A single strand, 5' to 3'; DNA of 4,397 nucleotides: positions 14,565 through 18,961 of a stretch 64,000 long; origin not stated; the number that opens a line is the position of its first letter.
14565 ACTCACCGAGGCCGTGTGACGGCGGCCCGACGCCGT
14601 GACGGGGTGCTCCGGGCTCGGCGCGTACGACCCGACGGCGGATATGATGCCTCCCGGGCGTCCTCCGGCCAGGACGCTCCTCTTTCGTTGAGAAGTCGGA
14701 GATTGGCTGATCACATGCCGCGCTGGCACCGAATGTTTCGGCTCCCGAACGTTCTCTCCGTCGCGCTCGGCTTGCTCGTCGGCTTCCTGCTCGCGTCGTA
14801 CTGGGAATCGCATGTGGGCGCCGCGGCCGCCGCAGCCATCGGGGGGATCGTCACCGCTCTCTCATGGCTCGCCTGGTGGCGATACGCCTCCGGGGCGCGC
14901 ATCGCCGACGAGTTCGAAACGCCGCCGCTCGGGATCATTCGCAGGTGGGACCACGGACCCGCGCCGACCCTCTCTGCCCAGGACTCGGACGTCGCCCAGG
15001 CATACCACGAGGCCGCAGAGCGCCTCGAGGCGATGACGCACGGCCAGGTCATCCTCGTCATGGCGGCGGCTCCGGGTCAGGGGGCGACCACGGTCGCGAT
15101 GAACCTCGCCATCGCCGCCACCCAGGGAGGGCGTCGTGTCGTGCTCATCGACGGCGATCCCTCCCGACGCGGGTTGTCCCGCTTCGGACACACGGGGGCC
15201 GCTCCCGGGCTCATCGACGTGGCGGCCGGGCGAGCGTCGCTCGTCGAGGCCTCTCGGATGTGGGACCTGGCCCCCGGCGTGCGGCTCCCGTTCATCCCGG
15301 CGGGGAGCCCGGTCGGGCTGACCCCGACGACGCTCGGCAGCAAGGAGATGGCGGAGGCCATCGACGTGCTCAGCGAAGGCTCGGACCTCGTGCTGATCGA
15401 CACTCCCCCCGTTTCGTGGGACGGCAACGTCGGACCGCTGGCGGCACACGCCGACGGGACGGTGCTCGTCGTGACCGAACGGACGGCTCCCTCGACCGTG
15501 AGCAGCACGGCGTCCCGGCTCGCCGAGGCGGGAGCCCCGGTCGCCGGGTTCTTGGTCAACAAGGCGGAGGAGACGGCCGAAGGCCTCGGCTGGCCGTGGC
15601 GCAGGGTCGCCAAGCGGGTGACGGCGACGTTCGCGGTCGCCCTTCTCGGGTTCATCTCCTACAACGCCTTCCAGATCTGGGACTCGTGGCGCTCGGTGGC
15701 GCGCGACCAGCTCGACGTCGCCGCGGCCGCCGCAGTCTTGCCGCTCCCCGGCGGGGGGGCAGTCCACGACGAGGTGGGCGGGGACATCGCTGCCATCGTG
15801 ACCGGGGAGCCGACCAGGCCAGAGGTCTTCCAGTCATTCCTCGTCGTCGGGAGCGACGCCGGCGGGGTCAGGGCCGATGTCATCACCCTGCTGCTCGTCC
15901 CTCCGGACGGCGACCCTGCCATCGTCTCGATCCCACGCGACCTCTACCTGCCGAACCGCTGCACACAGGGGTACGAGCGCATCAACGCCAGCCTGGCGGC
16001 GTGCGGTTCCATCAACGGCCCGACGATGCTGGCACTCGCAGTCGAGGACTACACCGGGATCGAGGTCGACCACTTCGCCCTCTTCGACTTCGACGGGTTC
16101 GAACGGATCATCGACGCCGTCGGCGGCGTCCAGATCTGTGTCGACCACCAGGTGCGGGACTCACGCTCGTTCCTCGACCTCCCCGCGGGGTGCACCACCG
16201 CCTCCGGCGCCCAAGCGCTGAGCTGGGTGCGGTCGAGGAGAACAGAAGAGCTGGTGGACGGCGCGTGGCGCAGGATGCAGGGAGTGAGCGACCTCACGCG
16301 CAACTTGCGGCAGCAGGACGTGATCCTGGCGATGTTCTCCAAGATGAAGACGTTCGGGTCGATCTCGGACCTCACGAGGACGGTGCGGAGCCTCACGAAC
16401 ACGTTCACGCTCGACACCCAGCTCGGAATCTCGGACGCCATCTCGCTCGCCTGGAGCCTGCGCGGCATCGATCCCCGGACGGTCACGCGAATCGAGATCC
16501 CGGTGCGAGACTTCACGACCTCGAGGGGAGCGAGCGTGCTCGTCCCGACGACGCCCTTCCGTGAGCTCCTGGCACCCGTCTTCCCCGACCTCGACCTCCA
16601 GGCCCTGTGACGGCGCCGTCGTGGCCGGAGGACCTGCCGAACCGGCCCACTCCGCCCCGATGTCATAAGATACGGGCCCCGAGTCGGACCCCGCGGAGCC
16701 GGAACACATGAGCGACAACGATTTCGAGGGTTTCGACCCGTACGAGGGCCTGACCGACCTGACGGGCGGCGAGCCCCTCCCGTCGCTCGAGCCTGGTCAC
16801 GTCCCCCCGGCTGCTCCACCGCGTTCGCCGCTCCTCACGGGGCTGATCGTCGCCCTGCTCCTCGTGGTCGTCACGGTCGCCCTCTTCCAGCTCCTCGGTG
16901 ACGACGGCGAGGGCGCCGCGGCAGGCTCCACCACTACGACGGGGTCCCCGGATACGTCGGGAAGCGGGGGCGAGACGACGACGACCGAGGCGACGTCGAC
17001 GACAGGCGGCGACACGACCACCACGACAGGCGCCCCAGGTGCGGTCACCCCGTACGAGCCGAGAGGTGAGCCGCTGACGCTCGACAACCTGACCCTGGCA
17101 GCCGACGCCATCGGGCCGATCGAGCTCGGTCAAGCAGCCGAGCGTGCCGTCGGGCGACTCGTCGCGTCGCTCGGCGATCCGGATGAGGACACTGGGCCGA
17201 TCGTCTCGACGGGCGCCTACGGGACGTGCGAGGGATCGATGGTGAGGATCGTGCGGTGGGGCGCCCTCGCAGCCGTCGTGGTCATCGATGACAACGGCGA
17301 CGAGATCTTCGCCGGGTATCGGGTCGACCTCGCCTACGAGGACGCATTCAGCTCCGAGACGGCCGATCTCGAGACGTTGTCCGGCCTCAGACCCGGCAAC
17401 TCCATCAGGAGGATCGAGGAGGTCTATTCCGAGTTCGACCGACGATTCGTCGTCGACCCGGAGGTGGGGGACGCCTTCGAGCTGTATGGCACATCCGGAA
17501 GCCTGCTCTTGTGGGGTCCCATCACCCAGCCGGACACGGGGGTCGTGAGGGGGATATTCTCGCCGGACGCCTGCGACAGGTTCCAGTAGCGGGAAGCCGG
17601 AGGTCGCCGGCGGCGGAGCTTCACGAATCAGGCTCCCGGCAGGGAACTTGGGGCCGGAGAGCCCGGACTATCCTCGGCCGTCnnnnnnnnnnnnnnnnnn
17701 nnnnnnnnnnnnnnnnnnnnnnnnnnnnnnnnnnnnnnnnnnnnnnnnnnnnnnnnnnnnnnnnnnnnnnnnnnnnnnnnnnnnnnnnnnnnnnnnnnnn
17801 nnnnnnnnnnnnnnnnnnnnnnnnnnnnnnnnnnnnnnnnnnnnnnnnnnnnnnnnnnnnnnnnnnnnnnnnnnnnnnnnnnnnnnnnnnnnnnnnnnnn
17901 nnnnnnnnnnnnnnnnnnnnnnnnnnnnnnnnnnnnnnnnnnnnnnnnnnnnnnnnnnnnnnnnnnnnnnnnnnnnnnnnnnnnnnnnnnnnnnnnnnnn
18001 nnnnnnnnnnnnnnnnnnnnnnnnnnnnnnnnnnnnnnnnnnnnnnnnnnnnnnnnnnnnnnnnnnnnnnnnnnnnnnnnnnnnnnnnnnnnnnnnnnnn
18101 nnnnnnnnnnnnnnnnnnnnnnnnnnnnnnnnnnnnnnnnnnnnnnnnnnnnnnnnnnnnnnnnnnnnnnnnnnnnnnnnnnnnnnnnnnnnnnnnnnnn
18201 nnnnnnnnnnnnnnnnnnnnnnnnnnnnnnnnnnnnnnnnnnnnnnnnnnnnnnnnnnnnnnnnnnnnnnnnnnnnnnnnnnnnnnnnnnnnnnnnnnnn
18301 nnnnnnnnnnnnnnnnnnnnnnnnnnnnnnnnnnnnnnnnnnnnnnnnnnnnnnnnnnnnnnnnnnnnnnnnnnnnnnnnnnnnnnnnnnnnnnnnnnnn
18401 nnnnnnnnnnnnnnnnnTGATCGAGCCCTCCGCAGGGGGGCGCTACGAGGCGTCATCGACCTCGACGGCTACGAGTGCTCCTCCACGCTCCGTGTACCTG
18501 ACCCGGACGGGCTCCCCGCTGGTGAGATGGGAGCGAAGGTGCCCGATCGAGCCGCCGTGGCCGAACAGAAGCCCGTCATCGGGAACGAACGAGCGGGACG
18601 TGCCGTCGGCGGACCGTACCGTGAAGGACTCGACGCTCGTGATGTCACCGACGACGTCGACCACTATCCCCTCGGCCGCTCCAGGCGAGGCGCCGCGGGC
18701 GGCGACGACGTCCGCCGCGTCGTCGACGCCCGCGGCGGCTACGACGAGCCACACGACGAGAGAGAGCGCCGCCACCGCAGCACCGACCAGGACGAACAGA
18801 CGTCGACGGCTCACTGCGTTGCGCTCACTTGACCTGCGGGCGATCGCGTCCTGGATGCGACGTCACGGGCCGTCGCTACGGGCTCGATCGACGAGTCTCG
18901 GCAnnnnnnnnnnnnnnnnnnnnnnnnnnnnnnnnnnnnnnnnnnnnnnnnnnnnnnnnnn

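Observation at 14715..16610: Single polypeptide fusing a Walker A-defective BY-kinase/MinD-like domain to an LCP (LytR-CpsA-Psr) phosphotransferase domain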

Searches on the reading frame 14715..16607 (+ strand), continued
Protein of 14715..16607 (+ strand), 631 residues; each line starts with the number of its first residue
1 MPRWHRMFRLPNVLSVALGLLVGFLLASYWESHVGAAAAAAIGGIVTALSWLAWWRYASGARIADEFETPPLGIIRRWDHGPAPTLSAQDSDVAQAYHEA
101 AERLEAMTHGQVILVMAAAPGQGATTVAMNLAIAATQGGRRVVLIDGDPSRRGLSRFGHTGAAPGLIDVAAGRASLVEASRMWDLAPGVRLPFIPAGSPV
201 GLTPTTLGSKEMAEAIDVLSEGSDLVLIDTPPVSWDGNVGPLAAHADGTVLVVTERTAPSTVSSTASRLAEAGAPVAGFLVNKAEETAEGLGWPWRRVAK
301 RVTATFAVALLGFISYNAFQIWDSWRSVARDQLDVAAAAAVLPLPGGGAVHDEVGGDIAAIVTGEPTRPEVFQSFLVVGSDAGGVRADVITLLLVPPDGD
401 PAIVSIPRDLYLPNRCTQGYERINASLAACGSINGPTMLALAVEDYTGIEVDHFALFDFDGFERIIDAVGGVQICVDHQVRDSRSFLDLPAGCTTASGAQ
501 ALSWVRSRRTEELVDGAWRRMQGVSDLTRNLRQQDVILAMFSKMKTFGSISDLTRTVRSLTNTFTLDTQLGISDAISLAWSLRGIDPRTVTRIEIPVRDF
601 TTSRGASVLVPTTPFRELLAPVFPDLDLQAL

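Call 53: find_encoding_contigs(protein=P0001, flank=2000, max_places=4)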
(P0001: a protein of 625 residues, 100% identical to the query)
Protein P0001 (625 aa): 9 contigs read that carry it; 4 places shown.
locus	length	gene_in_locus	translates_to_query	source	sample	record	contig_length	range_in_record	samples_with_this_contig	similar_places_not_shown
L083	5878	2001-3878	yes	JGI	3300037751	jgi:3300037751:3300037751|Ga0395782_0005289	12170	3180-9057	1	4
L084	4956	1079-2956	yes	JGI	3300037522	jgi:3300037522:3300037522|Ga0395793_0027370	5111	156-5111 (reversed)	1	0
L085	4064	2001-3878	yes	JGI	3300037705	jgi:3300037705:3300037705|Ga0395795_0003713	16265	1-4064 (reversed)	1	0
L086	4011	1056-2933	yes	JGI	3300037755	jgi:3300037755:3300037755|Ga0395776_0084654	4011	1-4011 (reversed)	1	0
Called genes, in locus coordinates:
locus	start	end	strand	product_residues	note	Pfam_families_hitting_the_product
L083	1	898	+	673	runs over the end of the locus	PF03190:Thioredox_DsbH, PF13899:Thioredoxin_7, PF13098:Thioredoxin_2 (weak)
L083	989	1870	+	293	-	-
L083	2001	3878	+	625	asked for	PF03816:LytR_cpsA_psr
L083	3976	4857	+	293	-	-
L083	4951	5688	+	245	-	-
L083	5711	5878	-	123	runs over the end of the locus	-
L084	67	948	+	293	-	-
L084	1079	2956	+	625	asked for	PF03816:LytR_cpsA_psr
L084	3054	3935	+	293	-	-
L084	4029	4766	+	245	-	-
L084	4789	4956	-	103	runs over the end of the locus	-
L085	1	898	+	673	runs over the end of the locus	PF03190:Thioredox_DsbH, PF13899:Thioredoxin_7, PF13098:Thioredoxin_2 (weak)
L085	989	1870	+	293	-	-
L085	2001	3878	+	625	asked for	PF03816:LytR_cpsA_psr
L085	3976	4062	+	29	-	?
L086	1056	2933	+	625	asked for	PF03816:LytR_cpsA_psr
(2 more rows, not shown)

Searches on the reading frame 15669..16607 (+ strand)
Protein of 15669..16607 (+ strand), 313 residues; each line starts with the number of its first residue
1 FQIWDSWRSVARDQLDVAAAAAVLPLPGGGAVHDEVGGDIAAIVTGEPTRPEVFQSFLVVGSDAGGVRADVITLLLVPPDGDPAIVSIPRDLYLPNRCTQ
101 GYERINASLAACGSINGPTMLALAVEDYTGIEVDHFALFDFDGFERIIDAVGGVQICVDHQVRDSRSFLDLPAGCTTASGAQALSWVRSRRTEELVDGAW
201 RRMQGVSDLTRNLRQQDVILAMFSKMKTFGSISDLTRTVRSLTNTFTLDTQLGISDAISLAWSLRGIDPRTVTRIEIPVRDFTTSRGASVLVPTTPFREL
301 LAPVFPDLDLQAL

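Call 11: search_solved_structures(query=window:15669-16607:+, max_evalue=0.01, show_alignments=3)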
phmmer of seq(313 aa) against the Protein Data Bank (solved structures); distinct sequences matched with E-value up to 0.01: 17.
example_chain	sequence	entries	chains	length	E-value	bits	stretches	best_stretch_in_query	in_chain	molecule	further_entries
5v8c_A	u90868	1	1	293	2.9e-18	69.5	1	62-302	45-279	Transcriptional regulator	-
3nro_A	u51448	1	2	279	6.6e-12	48.6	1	56-263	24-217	Lmo1026 protein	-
3owq_A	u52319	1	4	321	1.6e-11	47.3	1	56-263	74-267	Lin1025 protein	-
3nxh_A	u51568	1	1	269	1.7e-10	44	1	70-278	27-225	transcriptional regulator yvhJ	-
6uf3_A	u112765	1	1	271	1.7e-10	44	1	70-278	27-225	Polyisoprenyl-teichoic acid--peptidoglycan teichoic acid transferase TagV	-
3mej_A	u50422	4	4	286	3.3e-09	39.8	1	82-261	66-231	transcriptional regulator ywtF | Putative transcriptional regulator ywtF | Polyisoprenyl-teichoic acid--peptidoglycan teichoic acid transferase TagT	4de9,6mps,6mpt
6uf5_A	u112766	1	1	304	3.9e-09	39.5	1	82-261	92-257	Polyisoprenyl-teichoic acid--peptidoglycan teichoic acid transferase TagT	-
2xxp_A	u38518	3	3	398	1.8e-08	37.4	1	65-248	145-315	CPS2A | CPS2A, Integral membrane regulatory protein Wzg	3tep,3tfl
6uf6_A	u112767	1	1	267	1.9e-08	37.3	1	63-197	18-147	Polyisoprenyl-teichoic acid--peptidoglycan teichoic acid transferase TagU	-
6uex_A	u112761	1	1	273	7.4e-08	35.3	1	56-216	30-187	Regulatory protein MsrR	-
4de8_A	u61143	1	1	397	1.2e-07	34.6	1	65-248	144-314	Cps2A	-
2xxq_A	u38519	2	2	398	1.2e-07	34.6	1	65-248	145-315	CPS2A | Cps2A, Integral membrane regulatory protein Wzg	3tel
9cy9_A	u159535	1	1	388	2.9e-07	33.4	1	71-259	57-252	Biofilm regulatory protein A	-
8qty_A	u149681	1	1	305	3.4e-07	33.2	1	70-294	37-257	Biofilm regulatory protein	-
3pe5_A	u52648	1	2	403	6.6e-07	32.2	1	65-253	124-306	Uncharacterized protein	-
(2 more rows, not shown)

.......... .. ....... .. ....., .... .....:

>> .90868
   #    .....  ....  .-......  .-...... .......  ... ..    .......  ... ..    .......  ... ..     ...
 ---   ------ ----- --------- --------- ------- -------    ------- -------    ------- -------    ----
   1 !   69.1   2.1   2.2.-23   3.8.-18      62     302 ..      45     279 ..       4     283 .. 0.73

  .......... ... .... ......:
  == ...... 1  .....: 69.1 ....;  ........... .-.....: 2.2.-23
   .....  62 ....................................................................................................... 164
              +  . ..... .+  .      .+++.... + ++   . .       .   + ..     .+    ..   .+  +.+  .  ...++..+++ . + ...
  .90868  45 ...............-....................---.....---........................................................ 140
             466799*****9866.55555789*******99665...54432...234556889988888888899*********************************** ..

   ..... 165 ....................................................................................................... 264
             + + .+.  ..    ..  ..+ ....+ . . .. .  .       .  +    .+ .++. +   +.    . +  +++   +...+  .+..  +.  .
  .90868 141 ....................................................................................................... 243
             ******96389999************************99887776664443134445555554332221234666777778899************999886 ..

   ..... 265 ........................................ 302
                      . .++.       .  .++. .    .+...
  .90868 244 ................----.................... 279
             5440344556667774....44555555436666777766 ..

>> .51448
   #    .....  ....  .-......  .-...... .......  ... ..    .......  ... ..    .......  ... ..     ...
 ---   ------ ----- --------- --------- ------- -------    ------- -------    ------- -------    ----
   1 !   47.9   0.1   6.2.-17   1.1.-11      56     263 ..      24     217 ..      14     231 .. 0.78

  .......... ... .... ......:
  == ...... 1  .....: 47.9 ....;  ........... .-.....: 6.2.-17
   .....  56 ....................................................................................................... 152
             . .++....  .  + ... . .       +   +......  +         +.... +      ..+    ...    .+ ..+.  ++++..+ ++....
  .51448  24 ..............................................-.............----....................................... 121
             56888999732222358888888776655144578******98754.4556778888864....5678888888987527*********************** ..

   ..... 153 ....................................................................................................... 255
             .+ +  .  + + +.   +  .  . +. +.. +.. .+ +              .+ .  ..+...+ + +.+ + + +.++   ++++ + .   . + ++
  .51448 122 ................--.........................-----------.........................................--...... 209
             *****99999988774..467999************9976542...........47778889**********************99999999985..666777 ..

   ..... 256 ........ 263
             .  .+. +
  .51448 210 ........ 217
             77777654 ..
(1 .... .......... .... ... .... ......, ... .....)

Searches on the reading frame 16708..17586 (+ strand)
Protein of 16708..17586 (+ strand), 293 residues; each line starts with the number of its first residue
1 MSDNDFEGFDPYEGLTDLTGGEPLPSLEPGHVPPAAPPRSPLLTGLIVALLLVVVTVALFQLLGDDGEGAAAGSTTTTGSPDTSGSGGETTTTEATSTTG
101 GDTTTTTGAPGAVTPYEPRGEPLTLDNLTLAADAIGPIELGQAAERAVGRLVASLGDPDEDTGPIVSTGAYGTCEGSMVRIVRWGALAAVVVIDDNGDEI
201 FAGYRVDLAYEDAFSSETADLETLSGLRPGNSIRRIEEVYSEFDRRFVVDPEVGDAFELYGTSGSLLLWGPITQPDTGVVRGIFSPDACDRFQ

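Call 8: search_protein_families(library=pfam, proteins=[window:16708-17586:+], max_evalue=0.01)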
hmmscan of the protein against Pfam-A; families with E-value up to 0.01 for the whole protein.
window:16708-17586:+ (293 aa): 1 family
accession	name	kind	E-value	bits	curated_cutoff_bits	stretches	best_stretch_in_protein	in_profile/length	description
PF21827.1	New_glue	-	6.5e-05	23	31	1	49-108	6-61/94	New glue protein family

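Call 35: search_protein_families(library=ncbifam, proteins=[window:16708-17586:+], max_evalue=0.01)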
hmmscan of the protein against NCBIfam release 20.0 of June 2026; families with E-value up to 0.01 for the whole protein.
window:16708-17586:+ (293 aa): 0 families

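Call 50: find_homologous_proteins(query=window:16708-17586:+, max_evalue=0.001)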
Query window:16708-17586:+ (293 aa): 371 proteins with E <= 0.001 among 8000 candidates; the best 120 are listed.
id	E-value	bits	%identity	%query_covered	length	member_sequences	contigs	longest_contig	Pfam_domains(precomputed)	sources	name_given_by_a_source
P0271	3.0e-186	636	100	100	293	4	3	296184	-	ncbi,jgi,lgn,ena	ncbi:MAG TPA: hypothetical protein VGC47_06650 [Acidimicrobiia bacterium]|jgi:hypothetical protein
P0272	4.9e-135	468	75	100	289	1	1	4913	-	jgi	jgi:hypothetical protein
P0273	2.9e-97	344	58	95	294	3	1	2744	PF21827.2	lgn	-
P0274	1.1e-96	342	58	97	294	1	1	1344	-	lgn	-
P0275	6.1e-96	339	60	95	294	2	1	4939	PF21827.2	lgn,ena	-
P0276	8.8e-96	339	58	96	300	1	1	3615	-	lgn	-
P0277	2.5e-92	328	57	99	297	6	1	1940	-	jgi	jgi:hypothetical protein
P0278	5.6e-92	326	56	99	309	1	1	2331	-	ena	-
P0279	1.2e-91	325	55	97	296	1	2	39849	-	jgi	jgi:hypothetical protein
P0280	2.0e-91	325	56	99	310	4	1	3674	-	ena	-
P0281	2.5e-91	324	56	99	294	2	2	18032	-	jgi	jgi:hypothetical protein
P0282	1.4e-90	322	54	99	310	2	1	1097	-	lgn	-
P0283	1.4e-90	322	57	99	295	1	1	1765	-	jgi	jgi:hypothetical protein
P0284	1.6e-90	322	53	98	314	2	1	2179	-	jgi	jgi:hypothetical protein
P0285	2.0e-90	321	54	99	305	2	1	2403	-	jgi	-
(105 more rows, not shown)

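Call 58: predict_structure(alignment_id=A2)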
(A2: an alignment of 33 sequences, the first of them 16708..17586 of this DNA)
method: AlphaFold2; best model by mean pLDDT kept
length: 293 residues; sequences in the alignment: 33
mean_pLDDT: 81.2   pTM: 0.62
mean pLDDT of the five models: 81.2, 80.5, 79.5, 79.0, 78.8
residues with pLDDT >= 90: 186; 70-90: 23; 50-70: 39; < 50: 45
segments of 3 or more residues with pLDDT < 50: 1-3, 67-106
pLDDT, mean of each block of 10 residues (from residue 1): 56 63 60 65 86 93 58 34 34 32 42 90 97 97 98 98 95 95 98 96 98 96 97 96 96 96 95 96 95 84
secondary structure, 60 per line:
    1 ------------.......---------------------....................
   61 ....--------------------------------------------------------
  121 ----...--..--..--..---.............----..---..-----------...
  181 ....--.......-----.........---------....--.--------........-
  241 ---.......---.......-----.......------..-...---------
elements in order: H13-19 H41-64 H144-155 E178-184 E187-193 E199-207 H217-220 H233-239 E244-250 E254-260 E266-272 E282-284

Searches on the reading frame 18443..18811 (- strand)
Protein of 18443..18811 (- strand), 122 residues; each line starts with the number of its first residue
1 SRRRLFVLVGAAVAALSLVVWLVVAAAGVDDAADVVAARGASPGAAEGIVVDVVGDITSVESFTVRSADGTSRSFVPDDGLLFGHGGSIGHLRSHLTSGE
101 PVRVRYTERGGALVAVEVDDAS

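Call 8: search_protein_families(library=pfam, proteins=[window:18443-18811:-], max_evalue=0.01)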
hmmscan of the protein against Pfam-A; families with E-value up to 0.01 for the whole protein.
window:18443-18811:- (122 aa): 1 family
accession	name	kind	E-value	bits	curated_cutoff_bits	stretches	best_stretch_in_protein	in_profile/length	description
PF24551.1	SH3_Rv0428c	-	0.00045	20.7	27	0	50-78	21-49/55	Probable histone acetyltransferase Rv0428c SH3 domain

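Call 35: search_protein_families(library=ncbifam, proteins=[window:18443-18811:-], max_evalue=0.01)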
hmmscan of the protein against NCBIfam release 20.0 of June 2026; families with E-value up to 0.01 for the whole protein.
window:18443-18811:- (122 aa): 0 families
